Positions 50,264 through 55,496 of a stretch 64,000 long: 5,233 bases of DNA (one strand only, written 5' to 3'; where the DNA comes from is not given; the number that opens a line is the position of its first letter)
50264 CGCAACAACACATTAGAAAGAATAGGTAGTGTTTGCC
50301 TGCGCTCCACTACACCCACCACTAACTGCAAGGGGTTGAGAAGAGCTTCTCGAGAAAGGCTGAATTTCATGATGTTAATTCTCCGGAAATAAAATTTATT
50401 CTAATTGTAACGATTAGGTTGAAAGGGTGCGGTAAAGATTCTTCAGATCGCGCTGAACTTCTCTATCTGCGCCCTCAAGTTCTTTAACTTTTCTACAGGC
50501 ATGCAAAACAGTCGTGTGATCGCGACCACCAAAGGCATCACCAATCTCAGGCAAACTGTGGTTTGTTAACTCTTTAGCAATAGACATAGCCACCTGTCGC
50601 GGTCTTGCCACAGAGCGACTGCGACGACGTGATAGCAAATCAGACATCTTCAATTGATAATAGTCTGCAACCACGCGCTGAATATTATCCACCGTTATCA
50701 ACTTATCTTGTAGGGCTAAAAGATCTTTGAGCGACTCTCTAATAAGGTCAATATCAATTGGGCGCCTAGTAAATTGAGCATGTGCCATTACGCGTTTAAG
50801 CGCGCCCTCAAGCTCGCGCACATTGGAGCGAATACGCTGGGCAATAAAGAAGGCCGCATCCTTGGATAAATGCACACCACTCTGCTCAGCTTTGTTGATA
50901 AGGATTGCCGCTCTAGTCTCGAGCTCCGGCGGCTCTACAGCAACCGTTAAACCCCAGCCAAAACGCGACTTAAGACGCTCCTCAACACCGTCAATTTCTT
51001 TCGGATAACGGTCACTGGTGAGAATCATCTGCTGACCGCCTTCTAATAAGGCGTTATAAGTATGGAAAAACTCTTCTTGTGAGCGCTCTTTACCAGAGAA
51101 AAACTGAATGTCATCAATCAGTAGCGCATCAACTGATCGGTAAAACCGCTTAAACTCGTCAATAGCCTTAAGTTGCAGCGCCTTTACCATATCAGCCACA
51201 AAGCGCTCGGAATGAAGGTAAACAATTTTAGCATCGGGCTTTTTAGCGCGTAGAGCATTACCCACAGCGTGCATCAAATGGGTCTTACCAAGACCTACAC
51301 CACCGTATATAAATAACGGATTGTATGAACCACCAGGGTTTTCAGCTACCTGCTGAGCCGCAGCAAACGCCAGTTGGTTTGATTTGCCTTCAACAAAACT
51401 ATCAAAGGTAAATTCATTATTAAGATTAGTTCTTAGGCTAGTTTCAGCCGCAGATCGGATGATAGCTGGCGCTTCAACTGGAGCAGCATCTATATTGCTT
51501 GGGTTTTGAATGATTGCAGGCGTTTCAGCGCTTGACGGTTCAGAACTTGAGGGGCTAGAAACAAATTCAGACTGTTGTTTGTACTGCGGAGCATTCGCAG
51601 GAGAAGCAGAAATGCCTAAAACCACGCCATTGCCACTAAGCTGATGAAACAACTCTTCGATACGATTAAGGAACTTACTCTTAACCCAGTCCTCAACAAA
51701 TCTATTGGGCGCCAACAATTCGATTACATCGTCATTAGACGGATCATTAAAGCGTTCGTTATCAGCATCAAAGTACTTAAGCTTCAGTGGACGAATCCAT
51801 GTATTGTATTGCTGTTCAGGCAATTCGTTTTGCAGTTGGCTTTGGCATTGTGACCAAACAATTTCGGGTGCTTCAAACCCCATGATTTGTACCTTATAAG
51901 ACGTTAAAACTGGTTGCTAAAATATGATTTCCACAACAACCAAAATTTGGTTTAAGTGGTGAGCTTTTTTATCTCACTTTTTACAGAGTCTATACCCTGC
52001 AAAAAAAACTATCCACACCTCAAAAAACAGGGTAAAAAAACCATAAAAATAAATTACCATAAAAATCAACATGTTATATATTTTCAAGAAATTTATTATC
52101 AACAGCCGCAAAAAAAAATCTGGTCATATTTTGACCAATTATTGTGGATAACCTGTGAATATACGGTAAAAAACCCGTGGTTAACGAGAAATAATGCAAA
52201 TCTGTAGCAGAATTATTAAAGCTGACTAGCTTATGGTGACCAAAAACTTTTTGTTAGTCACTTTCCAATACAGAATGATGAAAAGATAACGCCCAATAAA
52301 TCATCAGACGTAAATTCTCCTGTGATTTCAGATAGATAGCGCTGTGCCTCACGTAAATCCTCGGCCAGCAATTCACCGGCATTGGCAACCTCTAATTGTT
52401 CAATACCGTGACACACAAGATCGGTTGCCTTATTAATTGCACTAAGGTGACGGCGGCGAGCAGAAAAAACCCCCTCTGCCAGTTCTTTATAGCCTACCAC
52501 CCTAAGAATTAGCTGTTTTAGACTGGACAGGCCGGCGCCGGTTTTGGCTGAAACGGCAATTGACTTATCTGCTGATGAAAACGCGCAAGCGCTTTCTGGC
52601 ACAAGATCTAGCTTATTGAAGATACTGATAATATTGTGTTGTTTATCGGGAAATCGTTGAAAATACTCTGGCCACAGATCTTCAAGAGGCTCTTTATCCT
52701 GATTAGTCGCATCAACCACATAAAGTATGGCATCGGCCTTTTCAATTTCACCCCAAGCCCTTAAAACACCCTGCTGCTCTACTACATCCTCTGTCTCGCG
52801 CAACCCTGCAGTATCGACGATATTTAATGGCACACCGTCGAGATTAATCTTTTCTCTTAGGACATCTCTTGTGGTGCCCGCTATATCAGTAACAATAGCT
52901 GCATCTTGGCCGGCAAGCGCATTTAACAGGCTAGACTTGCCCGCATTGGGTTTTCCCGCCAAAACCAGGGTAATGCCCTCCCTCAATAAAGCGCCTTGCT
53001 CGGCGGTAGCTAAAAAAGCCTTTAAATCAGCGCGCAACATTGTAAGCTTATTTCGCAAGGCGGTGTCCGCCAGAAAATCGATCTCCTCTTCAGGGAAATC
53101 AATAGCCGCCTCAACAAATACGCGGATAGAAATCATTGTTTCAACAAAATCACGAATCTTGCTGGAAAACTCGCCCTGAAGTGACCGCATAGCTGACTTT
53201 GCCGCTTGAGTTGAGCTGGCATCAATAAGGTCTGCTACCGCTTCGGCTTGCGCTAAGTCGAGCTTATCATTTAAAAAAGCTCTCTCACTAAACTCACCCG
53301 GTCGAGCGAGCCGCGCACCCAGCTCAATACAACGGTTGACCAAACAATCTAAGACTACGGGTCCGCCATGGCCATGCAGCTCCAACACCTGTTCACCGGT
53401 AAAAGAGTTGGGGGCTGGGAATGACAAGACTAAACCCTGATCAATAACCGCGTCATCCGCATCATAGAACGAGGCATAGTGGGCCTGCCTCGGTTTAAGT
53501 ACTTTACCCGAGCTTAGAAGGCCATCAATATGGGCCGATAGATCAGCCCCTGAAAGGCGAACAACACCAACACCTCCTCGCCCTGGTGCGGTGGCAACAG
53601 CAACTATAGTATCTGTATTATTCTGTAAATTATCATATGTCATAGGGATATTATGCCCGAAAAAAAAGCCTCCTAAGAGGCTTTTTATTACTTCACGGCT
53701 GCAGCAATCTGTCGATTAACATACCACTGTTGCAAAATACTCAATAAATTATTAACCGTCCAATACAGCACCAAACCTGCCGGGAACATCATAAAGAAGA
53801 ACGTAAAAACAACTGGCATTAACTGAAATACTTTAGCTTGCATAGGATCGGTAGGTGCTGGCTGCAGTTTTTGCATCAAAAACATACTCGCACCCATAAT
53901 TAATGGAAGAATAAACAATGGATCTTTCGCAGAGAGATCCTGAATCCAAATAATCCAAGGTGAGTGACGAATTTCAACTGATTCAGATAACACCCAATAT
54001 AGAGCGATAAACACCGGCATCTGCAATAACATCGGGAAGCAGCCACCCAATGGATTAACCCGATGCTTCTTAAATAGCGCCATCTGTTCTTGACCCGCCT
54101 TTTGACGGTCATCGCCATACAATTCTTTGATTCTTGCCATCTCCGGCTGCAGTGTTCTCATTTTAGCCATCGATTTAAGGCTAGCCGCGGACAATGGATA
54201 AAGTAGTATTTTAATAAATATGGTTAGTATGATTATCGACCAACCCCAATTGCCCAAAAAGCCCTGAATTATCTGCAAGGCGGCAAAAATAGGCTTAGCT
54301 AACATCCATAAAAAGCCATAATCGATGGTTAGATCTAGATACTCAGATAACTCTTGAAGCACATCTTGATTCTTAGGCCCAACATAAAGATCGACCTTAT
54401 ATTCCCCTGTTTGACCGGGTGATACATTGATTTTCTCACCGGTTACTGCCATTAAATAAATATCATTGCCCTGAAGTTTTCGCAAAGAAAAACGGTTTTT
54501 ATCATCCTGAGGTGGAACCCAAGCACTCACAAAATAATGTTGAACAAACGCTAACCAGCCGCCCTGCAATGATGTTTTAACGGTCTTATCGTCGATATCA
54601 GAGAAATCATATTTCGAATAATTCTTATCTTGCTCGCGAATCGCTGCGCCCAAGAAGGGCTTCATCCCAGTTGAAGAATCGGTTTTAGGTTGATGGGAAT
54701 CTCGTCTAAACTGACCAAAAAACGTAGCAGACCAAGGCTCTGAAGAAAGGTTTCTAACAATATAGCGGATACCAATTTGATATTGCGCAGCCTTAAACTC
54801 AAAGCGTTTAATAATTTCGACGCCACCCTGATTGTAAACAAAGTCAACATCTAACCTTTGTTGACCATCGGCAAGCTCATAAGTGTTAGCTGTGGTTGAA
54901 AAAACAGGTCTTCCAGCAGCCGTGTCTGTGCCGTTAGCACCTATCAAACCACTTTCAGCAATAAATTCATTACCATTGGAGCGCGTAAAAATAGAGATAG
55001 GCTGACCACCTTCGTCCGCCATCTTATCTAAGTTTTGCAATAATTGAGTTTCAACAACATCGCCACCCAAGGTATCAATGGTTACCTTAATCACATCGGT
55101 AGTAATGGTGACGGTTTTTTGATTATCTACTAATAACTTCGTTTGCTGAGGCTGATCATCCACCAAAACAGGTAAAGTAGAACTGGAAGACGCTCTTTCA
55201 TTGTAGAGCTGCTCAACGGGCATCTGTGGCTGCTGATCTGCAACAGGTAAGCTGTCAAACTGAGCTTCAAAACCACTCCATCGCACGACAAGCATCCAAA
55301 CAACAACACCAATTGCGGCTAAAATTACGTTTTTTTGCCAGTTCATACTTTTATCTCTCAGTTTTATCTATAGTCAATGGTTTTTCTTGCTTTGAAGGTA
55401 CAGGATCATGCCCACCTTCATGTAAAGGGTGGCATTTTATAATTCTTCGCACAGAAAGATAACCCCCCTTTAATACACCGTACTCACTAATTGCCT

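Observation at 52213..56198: rpmH-rnpA-yidD-yidC-mnmE block is inverted between dnaA and mnmG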

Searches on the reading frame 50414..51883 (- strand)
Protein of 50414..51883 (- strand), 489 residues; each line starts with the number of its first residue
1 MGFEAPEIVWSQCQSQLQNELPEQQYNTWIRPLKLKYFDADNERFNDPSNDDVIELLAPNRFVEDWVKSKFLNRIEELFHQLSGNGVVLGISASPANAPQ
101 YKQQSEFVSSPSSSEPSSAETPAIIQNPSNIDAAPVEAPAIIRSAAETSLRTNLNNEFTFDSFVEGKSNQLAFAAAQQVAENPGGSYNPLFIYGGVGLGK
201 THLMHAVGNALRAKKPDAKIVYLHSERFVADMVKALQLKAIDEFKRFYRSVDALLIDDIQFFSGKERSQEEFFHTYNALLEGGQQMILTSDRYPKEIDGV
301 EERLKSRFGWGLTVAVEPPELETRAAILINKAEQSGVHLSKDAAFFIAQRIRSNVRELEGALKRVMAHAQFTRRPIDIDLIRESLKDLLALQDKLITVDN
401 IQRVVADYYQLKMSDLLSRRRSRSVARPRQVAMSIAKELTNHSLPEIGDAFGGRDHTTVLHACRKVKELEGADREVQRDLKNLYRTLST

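Call 3: search_protein_families(library=ncbifam, proteins=[window:50414-51883:-])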
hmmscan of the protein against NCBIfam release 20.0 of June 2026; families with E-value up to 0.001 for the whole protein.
window:50414-51883:- (489 aa): 23 families
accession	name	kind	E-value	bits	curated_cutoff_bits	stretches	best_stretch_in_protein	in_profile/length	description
TIGR00362.1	DnaA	equivalog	1.5e-179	597.6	343.9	1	10-487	1-437/437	chromosomal replication initiator protein DnaA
NF001154.0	PRK00149.3-3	equivalog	2.6e-91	306.9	410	1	145-487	108-458/462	chromosomal replication initiator protein DnaA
NF009087.0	PRK12422.1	equivalog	9.3e-75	252.5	657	1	152-488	102-444/455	chromosomal replication initiator protein DnaA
TIGR03420.1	DnaA_homol_Hda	equivalog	1.2e-35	123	194.8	1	149-385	3-225/226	DnaA regulatory inactivator Hda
NF005982.0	PRK08084.1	equivalog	3.5e-22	79.1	268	1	144-386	5-234/235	DnaA inactivator Hda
NF038214.1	IS21_help_AAA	equivalog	8.7e-12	45.2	200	1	189-293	92-193/232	IS21-like element helper ATPase IstB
NF005304.0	PRK06835.1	equivalog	6.6e-11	41.9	215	1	178-307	174-304/330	ATP-binding protein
NF006505.0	PRK08939.1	equivalog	1.9e-09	37.2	228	1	174-259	141-226/306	primosomal protein DnaI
NF006485.0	PRK08903.1-5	equivalog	2.7e-09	37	289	1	159-387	16-227/233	DnaA regulatory inactivator Hda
NF005992.0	PRK08116.1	subfamily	1.3e-08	34.3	189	1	142-308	66-237/269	hypothetical protein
NF005149.0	PRK06620.1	equivalog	3.8e-08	32.8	316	1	232-387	68-216/221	hypothetical protein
NF000868.0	PRK00080.1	equivalog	3.3e-07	29.5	282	0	302-388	165-250/330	Holliday junction branch migration DNA helicase RuvB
TIGR00635.1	ruvB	equivalog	2.7e-06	26.7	299.05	0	179-259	22-105/305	Holliday junction branch migration DNA helicase RuvB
NF004686.0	PRK06030.1-1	equivalog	5.3e-06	26.4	148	1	404-470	58-124/151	hypothetical protein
NF005378.0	PRK06921.1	subfamily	7.1e-06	25.3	207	1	187-272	117-200/266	hypothetical protein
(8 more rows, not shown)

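Call 49: find_encoding_contigs(protein=window:50414-51883:-, flank=6000, max_places=10)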
Protein window:50414-51883:- (489 aa): 3 contigs read that carry it; 2 places shown.
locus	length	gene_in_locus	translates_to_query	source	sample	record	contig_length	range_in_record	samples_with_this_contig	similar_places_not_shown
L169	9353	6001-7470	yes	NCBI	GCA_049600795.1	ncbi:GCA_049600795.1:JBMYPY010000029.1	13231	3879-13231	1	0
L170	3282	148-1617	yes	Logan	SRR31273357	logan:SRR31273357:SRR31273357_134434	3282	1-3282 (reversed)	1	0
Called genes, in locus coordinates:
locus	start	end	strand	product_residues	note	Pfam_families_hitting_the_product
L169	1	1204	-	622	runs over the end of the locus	PF00890:FAD_binding_2 (faint), PF01134:GIDA, PF12831:FAD_oxidored (weak), PF21680:GIDA_C_1st, PF13932:SAM_GIDA_C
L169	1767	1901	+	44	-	PF00468:Ribosomal_L34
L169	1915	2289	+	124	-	PF00825:Ribonuclease_P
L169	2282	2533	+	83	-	PF01809:YidD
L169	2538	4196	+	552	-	PF14849:YidC_periplas, PF02096:60KD_IMP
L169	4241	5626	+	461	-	PF10396:TrmE_N, PF12631:MnmE_helical, PF04548:AIG1 (faint), PF00350:Dynamin_N (faint), PF01926:MMR_HSR1, PF02421:FeoB_N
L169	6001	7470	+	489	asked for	PF11638:DnaA_N, PF00308:Bac_DnaA, PF08299:Bac_DnaA_C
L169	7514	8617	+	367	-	PF00712:DNA_pol3_beta, PF02767:DNA_pol3_beta_2, PF02768:DNA_pol3_beta_3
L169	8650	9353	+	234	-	PF02463:SMC_N, PF13175:AAA_15 (weak), PF13476:AAA_23 (weak), PF13304:AAA_21 (weak)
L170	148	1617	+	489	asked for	PF11638:DnaA_N, PF00308:Bac_DnaA, PF08299:Bac_DnaA_C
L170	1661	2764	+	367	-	PF00712:DNA_pol3_beta, PF02767:DNA_pol3_beta_2, PF02768:DNA_pol3_beta_3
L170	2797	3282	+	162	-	?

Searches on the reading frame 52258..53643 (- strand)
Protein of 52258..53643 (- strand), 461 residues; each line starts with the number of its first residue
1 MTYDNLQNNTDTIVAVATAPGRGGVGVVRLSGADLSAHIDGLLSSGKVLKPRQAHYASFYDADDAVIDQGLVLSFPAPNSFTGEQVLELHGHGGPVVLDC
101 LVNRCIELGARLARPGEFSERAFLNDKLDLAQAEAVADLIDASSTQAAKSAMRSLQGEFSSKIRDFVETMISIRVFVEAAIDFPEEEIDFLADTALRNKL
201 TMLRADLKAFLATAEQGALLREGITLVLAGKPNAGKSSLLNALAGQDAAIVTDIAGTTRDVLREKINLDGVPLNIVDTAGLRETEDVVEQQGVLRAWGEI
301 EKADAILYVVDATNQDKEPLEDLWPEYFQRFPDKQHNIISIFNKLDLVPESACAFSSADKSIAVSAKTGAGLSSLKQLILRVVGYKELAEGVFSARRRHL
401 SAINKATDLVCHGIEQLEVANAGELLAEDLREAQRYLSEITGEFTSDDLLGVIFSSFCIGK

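Call 3: search_protein_families(library=ncbifam, proteins=[window:52258-53643:-])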
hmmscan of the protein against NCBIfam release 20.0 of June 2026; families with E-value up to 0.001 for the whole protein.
window:52258-53643:- (461 aa): 22 families
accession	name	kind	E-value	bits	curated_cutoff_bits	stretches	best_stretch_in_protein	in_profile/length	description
NF003661.0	PRK05291.1-3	equivalog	1.9e-130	436.2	380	1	9-461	2-448/448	tRNA uridine-5-carboxymethylaminomethyl(34) synthesis GTPase MnmE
TIGR00450.1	mnmE_trmE_thdF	equivalog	1.3e-105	354.1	252.6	1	17-461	1-446/446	tRNA uridine-5-carboxymethylaminomethyl(34) synthesis GTPase MnmE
TIGR03594.1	GTPase_EngA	equivalog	1.8e-28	99.8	306.7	1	221-375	173-338/432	ribosome biogenesis GTPase Der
TIGR03918.1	GTP_HydF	equivalog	6.1e-26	91.2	325.55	1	224-384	8-168/392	[FeFe] hydrogenase H-cluster maturation GTPase HydF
NF000908.1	PRK00089.1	equivalog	2e-21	76.6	237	1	227-382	7-166/291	GTPase Era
NF002828.0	PRK03003.1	equivalog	2.6e-20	72.5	631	1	207-351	197-340/477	ribosome biogenesis GTPase Der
NF007071.0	PRK09518.1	equivalog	1.8e-19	69.7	953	1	213-351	434-571/706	bifunctional cytidylate kinase/GTPase Der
TIGR00231.1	small_GTP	domain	8.8e-19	67.9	42.5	1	224-375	4-158/164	GTP-binding protein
TIGR03156.1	GTP_HflX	equivalog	8e-15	54.6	216.75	1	196-381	159-349/351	GTPase HflX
TIGR00436.1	era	equivalog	1.2e-12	47.8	116.25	1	228-348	5-120/270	GTPase Era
TIGR00437.1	feoB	equivalog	1.3e-11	43.9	315.65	1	230-316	1-86/594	ferrous iron transport protein B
TIGR03596.1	GTPase_YlqF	equivalog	2.3e-09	37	208.2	1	215-281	110-173/276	ribosome biogenesis GTPase YlqF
TIGR03597.1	GTPase_YqeH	equivalog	8e-06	25.2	297.4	0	226-287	158-221/361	ribosome biogenesis GTPase YqeH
NF008280.0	PRK11058.1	equivalog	9e-06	24.7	441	1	195-378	166-356/426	ribosome rescue GTPase HflX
NF008956.1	PRK12299.1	equivalog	1.4e-05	24.3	300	1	228-382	163-324/327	GTPase ObgE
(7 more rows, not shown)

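Call 9: find_related_loci(query=window:52258-53643:-, collection=genome_contigs, flank=10000)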
Query window:52258-53643:- (461 aa) in genome_contigs; peptide patterns used: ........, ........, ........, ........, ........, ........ (x = any residue, [..] = any of these).
600 stretches matched a pattern (row limit reached: there are more); 597 encode a relative of the query (tblastn E <= 1e-3); the best 80 are kept; 80 distinct loci.
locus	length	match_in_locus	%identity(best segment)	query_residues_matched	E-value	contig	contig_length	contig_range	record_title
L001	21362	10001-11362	62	6-461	0e+0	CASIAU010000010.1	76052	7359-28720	MAG: uncultured Pseudomonadales bacterium isolate FRAM_WSC20_S25_SRF_bin_75_1 genome assembly, contig: FRAM_WSC20_S25_SW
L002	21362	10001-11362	60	6-461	3e-180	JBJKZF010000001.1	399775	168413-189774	MAG: Porticoccaceae bacterium isolate LRMED-317 HTCC2207-LRMED-317-C1, whole genome shotgun sequence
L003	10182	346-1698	62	9-461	1e-172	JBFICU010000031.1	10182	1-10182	MAG: Porticoccus sp. isolate Mix_sand11.2021.09.D.22 k141_823881_length_10182_cov_22.6286, whole genome shotgun sequence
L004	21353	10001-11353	59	8-461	2e-170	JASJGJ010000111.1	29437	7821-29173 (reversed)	MAG: Porticoccus sp. isolate ChS5.bin.64 ChesSed_k141_954899, whole genome shotgun sequence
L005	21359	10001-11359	58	7-461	2e-169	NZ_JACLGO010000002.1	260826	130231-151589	Halopseudomonas xiamenensis strain PX1 NODE_2_length_260826_cov_131.310325, whole genome shotgun sequence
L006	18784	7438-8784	59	11-461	3e-169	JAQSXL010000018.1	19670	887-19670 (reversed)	MAG: Gammaproteobacteria bacterium isolate L_E1_T20_A_bin.146 scaffold_4119, whole genome shotgun sequence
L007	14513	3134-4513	60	3-461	4e-169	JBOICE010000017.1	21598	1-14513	MAG: Pseudomonas sp. isolate M3-S_concoct.bin.132_sub k127_1381197, whole genome shotgun sequence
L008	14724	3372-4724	59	8-461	8e-169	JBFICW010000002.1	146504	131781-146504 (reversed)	MAG: Porticoccus sp. isolate Mix_sand11.2021.09.D.25 k141_2268608_length_146504_cov_23.7662, whole genome shotgun sequen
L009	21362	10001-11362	60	6-461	5e-169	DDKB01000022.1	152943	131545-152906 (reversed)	MAG TPA_asm: Stutzerimonas stutzeri isolate UBA2609 UBA2609_contig_85, whole genome shotgun sequence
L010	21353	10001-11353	60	11-461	2e-168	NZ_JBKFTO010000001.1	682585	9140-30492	Pseudomonas sp. 18175 Scaffold1, whole genome shotgun sequence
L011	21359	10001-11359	60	8-461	4e-168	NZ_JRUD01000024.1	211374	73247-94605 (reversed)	Pseudomonas flexibilis strain ATCC 29606 SF06_24, whole genome shotgun sequence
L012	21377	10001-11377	57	1-461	3e-168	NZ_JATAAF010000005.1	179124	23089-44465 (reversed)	Porticoccus sp. W117 Scaffold5, whole genome shotgun sequence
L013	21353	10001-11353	60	11-461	5e-168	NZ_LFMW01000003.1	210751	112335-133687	Pseudomonas fildesensis strain KG01 sole5_c4, whole genome shotgun sequence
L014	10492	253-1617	59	6-461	3e-168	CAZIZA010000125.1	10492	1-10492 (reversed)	MAG TPA_asm: uncultured Pseudomonas sp. isolate SRP220891_co5_139 genome assembly, contig: NODE_4849_length_10492_cov_26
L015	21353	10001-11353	60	11-461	3e-168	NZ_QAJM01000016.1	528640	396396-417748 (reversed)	Pseudomonas sp. KBW05 KBW5_ACAGTG_contig_16, whole genome shotgun sequence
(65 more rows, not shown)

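Call 12: find_encoding_contigs(protein=window:52258-53643:-, flank=10000, max_places=6)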
Protein window:52258-53643:- (461 aa): 3 contigs read that carry it; 2 places shown.
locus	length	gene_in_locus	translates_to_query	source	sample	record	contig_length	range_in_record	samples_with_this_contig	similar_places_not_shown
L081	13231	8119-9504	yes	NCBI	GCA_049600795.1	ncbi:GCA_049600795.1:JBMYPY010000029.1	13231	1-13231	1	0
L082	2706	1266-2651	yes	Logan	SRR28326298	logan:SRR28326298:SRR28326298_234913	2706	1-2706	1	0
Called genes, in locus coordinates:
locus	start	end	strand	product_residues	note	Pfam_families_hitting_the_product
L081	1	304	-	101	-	?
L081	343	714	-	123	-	PF03899:ATP-synt_I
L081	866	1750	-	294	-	PF02195:ParB_N, PF17762:HTH_ParB, PF23552:ParB_C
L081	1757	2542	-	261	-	PF00142:Fer4_NifH, PF01656:CbiA, PF02374:ArsA_ATPase (weak), PF06564:CBP_BcsQ, PF09140:MipZ, PF10609:ParA, PF13614:AAA_31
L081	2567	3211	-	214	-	PF02527:GidB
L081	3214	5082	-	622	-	PF00890:FAD_binding_2 (faint), PF01134:GIDA, PF12831:FAD_oxidored (weak), PF21680:GIDA_C_1st, PF13932:SAM_GIDA_C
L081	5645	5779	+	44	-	PF00468:Ribosomal_L34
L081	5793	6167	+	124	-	PF00825:Ribonuclease_P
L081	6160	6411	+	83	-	PF01809:YidD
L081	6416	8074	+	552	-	PF14849:YidC_periplas, PF02096:60KD_IMP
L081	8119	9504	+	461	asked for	PF10396:TrmE_N, PF12631:MnmE_helical, PF04548:AIG1 (faint), PF00350:Dynamin_N (faint), PF01926:MMR_HSR1, PF02421:FeoB_N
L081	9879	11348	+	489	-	PF11638:DnaA_N, PF00308:Bac_DnaA, PF08299:Bac_DnaA_C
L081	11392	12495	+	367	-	PF00712:DNA_pol3_beta, PF02767:DNA_pol3_beta_2, PF02768:DNA_pol3_beta_3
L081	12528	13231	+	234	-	PF02463:SMC_N, PF13175:AAA_15 (weak), PF13476:AAA_23 (weak), PF13304:AAA_21 (weak)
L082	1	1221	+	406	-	?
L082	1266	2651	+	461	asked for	PF10396:TrmE_N, PF12631:MnmE_helical, PF04548:AIG1 (faint), PF00350:Dynamin_N (faint), PF01926:MMR_HSR1, PF02421:FeoB_N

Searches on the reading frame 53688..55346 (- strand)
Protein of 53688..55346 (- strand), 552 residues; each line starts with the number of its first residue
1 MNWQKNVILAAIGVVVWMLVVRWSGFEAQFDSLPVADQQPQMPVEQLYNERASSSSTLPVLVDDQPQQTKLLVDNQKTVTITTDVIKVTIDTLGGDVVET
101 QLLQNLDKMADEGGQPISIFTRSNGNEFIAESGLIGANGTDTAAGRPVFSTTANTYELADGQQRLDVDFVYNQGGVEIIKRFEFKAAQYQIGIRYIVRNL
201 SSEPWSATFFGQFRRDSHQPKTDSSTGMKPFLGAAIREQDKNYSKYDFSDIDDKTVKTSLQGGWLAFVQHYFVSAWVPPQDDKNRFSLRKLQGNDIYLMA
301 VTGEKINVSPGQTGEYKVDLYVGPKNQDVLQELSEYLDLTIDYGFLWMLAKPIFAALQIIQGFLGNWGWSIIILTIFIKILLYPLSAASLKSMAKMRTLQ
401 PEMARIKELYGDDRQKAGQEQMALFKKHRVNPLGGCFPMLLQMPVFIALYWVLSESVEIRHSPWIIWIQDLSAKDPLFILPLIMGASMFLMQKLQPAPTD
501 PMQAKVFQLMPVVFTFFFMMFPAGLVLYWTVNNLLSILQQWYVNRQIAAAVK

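Call 3: search_protein_families(library=ncbifam, proteins=[window:53688-55346:-])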
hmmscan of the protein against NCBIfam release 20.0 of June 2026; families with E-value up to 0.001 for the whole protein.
window:53688-55346:- (552 aa): 22 families
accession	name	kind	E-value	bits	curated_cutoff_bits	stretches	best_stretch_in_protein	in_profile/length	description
NF002352.0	PRK01318.1-3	equivalog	3.5e-200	666.8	447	1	1-550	1-555/562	membrane protein insertase YidC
NF002351.0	PRK01318.1-1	equivalog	1.7e-169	565.1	740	1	1-547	1-534/545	membrane protein insertase YidC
NF002353.0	PRK01318.1-4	equivalog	3.3e-111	372.8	365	1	4-549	5-578/596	membrane protein insertase YidC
NF002357.0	PRK01318.2-4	equivalog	4.9e-106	355.6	479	1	4-549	8-518/532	membrane protein insertase YidC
TIGR03593.1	yidC_nterm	equivalog_domain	4e-91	306.3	58.25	1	3-365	1-363/363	membrane protein insertase YidC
NF002354.0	PRK01318.2-1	equivalog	2.8e-81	273.7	1094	1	233-546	230-533/548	membrane protein insertase YidC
TIGR03592.1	yidC_oxa1_cterm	subfamily_domain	4.5e-70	235.6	84.3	1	366-545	1-191/191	membrane protein insertase YidC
NF002356.0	PRK01318.2-3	equivalog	1.5e-51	175.6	460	1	69-546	77-574/627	membrane protein insertase YidC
NF002355.0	PRK01318.2-2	equivalog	2.4e-45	155.1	891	1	337-546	366-596/602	membrane protein insertase YidC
NF002168.0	PRK01001.1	equivalog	7.1e-45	153.6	670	1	332-548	537-779/795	membrane protein insertase YidC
NF002803.0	PRK02944.1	equivalog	6.4e-43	147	377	1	363-544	55-241/255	YidC family membrane integrase SpoIIIJ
NF002359.0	PRK01318.2-6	equivalog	2.3e-35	122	600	1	240-482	249-494/624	membrane protein insertase YidC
NF002358.0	PRK01318.2-5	equivalog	2.6e-35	122.2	605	1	337-548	311-540/545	membrane protein insertase YidC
NF002350.0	PRK01315.1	equivalog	4.5e-35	121.3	282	2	366-459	41-134/329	membrane protein insertase YidC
NF002734.0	PRK02654.1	equivalog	5.2e-30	104.6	324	2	353-454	13-117/384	membrane protein insertase YidC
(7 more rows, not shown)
